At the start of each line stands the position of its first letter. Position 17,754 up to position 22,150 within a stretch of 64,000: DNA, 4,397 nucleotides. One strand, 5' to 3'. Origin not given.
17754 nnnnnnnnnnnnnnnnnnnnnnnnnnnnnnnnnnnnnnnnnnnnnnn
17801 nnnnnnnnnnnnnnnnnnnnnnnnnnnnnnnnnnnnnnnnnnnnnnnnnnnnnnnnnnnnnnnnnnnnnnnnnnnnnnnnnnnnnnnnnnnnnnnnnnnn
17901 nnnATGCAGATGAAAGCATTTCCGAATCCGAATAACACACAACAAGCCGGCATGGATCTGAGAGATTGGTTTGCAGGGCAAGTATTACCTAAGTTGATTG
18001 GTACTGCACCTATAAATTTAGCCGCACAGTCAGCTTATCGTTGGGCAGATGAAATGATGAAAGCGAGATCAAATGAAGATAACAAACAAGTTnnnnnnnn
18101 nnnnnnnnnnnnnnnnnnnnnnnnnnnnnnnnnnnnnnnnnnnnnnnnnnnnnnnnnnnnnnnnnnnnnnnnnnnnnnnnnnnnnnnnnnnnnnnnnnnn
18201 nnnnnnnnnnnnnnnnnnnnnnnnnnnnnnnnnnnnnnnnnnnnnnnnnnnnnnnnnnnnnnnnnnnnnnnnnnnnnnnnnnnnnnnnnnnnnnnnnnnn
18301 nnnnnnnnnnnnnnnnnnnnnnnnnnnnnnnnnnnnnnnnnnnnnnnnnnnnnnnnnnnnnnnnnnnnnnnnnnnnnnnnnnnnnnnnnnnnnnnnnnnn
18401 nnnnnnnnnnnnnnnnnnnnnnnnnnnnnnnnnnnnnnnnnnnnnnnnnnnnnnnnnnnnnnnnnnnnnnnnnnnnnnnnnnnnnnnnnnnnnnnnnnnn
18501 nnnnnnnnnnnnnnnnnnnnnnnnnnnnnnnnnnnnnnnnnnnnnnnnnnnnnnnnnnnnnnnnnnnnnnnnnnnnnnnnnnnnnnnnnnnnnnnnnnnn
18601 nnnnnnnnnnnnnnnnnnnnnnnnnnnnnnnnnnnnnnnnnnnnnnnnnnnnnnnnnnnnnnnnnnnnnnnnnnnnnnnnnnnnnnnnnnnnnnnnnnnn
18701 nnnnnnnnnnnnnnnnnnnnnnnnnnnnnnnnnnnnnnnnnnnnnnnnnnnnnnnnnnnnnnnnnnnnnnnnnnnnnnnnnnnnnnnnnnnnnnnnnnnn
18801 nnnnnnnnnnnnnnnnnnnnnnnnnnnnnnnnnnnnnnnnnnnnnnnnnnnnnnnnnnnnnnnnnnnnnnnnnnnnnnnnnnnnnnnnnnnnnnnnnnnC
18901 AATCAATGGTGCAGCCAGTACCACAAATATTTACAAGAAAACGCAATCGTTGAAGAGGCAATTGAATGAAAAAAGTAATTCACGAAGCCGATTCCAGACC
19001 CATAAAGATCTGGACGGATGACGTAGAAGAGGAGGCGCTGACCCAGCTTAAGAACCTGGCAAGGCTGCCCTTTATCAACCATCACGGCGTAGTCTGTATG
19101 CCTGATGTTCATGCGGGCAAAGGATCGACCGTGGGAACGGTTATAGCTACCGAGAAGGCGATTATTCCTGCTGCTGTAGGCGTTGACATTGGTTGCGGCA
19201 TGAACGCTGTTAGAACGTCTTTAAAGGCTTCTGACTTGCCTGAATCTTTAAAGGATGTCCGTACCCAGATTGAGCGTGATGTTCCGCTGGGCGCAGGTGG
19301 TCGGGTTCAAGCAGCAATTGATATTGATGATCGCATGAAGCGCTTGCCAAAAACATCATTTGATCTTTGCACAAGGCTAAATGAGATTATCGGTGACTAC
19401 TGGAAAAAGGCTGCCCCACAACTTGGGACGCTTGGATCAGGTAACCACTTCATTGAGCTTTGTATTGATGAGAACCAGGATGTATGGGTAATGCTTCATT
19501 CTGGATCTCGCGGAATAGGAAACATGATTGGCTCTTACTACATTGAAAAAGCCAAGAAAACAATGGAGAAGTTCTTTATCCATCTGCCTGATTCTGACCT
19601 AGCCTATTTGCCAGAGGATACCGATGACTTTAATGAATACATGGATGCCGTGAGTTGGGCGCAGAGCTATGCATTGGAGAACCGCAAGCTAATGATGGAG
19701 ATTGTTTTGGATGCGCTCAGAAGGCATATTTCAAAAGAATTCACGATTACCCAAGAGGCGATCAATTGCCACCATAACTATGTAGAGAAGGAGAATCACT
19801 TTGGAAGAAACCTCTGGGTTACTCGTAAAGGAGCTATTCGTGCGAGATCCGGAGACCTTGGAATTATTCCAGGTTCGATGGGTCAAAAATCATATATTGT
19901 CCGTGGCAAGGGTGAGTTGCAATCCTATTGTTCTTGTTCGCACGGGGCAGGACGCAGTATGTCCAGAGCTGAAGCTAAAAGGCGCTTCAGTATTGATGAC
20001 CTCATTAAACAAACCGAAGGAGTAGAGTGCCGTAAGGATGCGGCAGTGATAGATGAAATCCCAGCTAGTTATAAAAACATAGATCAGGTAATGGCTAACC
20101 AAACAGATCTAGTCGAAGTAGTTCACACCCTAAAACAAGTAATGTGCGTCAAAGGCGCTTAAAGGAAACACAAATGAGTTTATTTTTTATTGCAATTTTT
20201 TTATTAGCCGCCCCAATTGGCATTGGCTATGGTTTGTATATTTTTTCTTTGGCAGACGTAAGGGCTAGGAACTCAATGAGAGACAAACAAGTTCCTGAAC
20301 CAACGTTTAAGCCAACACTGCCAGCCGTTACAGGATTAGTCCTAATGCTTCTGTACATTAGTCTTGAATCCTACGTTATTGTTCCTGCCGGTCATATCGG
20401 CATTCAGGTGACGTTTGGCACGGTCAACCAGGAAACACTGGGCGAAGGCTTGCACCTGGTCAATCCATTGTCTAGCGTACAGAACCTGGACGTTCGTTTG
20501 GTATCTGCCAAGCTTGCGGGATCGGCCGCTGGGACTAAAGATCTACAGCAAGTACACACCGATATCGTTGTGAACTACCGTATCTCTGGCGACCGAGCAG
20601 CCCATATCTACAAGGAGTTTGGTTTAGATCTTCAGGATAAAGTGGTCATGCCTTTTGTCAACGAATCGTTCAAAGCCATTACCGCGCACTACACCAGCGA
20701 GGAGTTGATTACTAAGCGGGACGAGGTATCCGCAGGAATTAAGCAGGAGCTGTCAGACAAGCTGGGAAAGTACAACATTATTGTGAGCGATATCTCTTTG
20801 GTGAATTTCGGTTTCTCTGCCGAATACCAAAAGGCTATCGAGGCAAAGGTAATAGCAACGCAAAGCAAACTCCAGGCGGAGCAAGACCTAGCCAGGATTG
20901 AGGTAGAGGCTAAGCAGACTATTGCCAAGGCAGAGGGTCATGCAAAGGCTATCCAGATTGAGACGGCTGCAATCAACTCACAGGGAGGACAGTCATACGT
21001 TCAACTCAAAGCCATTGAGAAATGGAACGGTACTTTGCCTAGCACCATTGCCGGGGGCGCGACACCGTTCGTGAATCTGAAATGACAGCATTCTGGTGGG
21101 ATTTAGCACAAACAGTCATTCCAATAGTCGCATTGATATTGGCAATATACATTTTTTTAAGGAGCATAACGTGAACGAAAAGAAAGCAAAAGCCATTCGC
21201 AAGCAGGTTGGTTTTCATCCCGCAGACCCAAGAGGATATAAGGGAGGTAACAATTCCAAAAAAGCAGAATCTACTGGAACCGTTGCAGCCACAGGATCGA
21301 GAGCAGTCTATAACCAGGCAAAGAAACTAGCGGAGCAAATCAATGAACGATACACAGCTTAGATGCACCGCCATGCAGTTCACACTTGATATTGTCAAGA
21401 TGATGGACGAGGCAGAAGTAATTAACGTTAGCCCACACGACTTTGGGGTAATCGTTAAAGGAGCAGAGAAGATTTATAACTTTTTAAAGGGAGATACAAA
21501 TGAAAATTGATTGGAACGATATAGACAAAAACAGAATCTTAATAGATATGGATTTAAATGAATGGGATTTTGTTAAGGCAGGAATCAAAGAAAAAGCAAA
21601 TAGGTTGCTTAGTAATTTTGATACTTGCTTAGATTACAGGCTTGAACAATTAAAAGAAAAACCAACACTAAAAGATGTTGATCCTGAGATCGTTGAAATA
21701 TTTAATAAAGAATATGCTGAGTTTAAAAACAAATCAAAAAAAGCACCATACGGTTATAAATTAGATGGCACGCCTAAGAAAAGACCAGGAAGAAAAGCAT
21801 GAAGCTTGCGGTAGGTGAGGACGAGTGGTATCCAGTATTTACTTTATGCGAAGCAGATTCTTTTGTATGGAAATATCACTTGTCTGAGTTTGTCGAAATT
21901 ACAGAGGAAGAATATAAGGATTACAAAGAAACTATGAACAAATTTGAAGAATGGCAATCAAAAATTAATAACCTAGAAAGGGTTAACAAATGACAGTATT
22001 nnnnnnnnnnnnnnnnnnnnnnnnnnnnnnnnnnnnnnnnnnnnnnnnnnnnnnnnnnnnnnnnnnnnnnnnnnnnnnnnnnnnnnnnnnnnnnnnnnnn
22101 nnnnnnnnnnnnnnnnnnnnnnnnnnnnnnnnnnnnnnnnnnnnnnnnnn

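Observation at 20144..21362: SPFH/prohibitin gene coupled to a 30-aa membrane peptide and a KGG-motif basic protein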

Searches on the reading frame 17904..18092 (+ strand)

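Call 57: search_protein_families(library=phrogs, proteins=[window:17904-18092:+], max_evalue=0.001)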
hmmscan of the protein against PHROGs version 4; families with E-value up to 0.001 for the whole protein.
window:17904-18092:+ (63 aa): 2 families
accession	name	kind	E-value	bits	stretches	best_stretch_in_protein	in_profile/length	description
phrog_2201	-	unknown function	1.7e-10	42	1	3-62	143-221/226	-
phrog_20565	-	unknown function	4.4e-05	24.7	1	17-56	21-70/71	-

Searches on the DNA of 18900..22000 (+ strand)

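Call 5: search_dna_similar(query=window:18900-22000:+, collection=phages, mode=near)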
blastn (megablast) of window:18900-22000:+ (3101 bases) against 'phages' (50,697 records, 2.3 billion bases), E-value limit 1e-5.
No match.
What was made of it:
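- Tried and rejected: Megablast of the region against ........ phages found no match (call 5).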

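Call 74: search_rna_families(source=window, start=19900, end=21700, threshold=evalue, max_evalue=1)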
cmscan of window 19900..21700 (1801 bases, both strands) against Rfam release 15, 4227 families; matches with E-value up to 1: 0.
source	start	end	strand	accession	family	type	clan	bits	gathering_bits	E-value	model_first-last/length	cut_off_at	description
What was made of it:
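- Tried and rejected: Rfam gave none (call 74).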
